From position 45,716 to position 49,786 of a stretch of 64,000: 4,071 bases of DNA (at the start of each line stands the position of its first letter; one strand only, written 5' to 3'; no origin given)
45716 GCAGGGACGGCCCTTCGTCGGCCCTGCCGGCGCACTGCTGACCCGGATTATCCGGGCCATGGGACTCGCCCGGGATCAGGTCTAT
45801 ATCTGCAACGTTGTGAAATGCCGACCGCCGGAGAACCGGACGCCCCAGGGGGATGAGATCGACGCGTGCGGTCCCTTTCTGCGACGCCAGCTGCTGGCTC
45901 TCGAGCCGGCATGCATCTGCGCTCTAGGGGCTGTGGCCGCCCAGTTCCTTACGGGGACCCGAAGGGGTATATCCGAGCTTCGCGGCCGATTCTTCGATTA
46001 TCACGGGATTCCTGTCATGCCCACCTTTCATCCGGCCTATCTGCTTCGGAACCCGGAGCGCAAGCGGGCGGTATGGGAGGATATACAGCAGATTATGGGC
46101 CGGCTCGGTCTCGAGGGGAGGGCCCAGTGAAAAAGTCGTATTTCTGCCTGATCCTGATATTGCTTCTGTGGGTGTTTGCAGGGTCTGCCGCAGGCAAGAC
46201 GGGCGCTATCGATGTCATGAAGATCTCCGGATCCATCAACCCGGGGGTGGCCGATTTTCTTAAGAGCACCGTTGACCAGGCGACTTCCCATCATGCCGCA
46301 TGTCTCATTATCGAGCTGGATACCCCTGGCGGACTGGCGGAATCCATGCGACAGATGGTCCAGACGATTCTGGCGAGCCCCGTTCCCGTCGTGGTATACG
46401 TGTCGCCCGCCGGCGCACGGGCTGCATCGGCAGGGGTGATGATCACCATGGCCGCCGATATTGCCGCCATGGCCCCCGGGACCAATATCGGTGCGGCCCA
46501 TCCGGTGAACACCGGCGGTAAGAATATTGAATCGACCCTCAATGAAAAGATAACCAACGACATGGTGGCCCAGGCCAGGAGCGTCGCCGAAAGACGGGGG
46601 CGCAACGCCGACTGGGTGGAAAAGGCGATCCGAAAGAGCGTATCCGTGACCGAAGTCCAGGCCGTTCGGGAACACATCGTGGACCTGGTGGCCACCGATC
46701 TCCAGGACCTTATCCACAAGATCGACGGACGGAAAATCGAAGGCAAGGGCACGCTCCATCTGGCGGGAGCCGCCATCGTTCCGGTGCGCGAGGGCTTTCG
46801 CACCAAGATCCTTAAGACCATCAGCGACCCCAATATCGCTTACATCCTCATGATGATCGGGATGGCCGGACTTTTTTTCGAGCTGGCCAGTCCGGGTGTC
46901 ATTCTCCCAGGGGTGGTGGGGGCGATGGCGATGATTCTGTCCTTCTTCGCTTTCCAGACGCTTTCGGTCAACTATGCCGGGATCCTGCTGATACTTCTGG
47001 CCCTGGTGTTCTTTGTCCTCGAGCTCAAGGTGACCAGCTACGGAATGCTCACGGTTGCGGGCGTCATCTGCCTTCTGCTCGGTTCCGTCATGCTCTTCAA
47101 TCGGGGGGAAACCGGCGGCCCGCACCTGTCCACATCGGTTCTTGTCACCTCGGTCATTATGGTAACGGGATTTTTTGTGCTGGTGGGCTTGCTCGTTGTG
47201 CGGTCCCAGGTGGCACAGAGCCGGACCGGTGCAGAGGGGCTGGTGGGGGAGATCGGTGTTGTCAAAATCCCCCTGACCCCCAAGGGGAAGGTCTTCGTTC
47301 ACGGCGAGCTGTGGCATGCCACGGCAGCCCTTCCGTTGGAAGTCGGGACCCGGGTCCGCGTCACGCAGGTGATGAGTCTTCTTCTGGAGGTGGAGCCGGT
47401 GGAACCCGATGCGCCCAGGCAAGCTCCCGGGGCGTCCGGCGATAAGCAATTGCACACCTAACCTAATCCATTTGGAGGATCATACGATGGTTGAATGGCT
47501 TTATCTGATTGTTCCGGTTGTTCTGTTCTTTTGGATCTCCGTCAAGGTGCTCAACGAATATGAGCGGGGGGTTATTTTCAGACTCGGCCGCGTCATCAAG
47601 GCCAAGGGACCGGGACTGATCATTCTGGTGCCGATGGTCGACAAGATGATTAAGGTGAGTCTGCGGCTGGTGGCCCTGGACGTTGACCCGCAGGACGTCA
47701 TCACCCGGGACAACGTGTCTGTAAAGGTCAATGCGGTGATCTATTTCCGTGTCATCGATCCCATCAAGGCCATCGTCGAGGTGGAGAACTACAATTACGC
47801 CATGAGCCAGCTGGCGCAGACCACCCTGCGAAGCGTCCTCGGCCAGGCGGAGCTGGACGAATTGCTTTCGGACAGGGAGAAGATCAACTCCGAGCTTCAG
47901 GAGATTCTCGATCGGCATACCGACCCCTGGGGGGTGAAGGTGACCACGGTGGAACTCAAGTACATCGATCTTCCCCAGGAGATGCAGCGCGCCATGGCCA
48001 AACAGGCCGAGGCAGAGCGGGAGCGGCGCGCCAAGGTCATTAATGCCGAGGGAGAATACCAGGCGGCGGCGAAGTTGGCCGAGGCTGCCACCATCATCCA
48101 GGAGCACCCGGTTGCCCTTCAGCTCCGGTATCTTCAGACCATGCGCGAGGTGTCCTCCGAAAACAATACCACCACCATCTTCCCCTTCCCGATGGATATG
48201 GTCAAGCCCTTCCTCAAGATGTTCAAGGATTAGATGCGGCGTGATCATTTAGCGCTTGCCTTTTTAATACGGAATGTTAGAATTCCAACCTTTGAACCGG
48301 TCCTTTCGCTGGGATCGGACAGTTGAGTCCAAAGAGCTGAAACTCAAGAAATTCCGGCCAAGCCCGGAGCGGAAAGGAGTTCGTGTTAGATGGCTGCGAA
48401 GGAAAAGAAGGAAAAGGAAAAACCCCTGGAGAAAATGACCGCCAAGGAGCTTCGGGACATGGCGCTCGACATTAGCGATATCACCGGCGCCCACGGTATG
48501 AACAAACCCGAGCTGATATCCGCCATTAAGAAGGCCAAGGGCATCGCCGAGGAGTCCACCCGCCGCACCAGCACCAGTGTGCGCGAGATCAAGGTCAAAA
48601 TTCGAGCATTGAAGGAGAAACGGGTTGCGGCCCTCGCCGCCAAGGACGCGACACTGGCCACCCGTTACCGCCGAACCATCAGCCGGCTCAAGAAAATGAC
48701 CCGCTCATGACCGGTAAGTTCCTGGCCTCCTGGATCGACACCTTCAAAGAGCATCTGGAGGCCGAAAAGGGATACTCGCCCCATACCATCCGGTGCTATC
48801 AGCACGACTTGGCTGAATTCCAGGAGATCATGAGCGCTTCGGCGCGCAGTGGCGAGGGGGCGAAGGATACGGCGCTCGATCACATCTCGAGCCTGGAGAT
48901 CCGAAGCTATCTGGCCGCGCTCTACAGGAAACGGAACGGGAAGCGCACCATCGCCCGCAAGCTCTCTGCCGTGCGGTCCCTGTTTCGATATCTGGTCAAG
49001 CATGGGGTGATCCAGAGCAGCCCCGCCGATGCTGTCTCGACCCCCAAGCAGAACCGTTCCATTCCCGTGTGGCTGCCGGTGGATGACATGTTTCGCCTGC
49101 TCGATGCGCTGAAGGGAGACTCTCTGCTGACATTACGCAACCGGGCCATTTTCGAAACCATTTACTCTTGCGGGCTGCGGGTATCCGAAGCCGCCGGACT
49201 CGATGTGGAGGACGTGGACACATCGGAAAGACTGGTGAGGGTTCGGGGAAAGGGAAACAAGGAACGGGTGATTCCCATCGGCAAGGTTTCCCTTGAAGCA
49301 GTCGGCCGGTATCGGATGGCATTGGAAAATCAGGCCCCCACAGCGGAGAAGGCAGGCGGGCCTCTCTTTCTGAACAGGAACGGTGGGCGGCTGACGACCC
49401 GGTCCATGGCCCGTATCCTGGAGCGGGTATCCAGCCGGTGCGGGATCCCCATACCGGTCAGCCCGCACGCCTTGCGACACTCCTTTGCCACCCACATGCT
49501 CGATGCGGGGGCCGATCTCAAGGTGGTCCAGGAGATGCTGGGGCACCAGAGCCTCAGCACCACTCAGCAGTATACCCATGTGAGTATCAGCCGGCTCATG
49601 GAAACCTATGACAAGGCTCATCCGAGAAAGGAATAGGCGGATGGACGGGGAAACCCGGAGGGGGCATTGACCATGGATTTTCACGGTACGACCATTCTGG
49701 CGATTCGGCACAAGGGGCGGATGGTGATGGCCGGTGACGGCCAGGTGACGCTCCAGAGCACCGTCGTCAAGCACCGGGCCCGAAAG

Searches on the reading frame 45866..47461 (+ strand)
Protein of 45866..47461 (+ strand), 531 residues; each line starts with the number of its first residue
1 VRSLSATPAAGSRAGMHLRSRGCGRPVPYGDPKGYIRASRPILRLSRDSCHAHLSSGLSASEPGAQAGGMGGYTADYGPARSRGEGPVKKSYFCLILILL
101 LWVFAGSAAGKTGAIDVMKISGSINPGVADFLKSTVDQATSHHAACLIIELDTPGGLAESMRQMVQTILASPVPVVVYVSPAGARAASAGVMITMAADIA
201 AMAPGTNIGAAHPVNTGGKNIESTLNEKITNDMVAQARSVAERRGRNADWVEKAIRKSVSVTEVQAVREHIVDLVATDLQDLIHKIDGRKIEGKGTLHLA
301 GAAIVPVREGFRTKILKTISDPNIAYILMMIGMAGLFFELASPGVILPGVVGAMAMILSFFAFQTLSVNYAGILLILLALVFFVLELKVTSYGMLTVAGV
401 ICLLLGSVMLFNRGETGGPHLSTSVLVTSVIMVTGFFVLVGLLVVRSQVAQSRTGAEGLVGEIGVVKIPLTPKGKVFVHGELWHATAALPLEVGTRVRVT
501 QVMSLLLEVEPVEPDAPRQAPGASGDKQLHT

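Call 11: search_protein_families(library=pfam, proteins=[window:45866-47461:+], max_evalue=0.001)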
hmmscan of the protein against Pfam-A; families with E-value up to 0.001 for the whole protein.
window:45866-47461:+ (531 aa): 3 families
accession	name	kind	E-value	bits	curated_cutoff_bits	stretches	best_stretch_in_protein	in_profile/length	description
PF24961.1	NfeD_membrane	-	6.8e-25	87.9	26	1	323-440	1-116/119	NfeD integral membrane domain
PF25145.1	NfeD1b_N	-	1.2e-22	80.8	40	1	117-278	4-158/189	NfeD1b, N-terminal domain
PF01957.25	NfeD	-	9.4e-14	51.8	29.1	1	456-511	1-57/57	NfeD-like C-terminal, partner-binding domain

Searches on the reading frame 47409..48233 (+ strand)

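Call 11: search_protein_families(library=pfam, proteins=[window:47409-48233:+], max_evalue=0.001)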
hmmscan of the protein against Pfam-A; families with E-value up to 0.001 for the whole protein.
window:47409-48233:+ (274 aa): 2 families
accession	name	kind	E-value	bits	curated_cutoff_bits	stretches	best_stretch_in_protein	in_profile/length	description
PF01145.31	Band_7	-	4.4e-40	138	23.6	1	47-216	2-175/176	SPFH domain / Band 7 family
PF13421.11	Band_7_1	-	6.9e-05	23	24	1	105-201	101-208/211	SPFH domain-Band 7 family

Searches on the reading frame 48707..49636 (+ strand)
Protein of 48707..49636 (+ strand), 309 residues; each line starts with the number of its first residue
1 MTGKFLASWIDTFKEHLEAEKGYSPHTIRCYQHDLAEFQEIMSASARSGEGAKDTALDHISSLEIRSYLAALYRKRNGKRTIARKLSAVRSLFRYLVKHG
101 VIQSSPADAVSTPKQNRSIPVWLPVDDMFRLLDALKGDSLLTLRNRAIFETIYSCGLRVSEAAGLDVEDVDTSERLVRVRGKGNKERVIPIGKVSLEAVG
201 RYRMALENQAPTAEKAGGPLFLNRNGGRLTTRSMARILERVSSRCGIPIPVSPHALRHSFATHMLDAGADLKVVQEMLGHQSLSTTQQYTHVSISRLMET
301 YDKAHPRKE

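Call 11: search_protein_families(library=pfam, proteins=[window:48707-49636:+], max_evalue=0.001)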
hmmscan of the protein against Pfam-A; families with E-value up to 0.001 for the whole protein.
window:48707-49636:+ (309 aa): 4 families
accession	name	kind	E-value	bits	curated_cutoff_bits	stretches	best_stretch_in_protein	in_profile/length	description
PF00589.27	Phage_integrase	-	2.7e-43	148.1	27.1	1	122-293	2-169/172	Phage integrase family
PF02899.23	Phage_int_SAM_1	-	2.7e-20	72.9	22.3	1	10-99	1-82/83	Phage integrase, N-terminal SAM-like domain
PF13495.12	Phage_int_SAM_4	-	5.9e-09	36.7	27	1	9-98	1-80/85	Phage integrase, N-terminal SAM-like domain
PF13102.12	Phage_int_SAM_5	-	0.00019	22.2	22.3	1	10-106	3-92/98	Phage integrase SAM-like domain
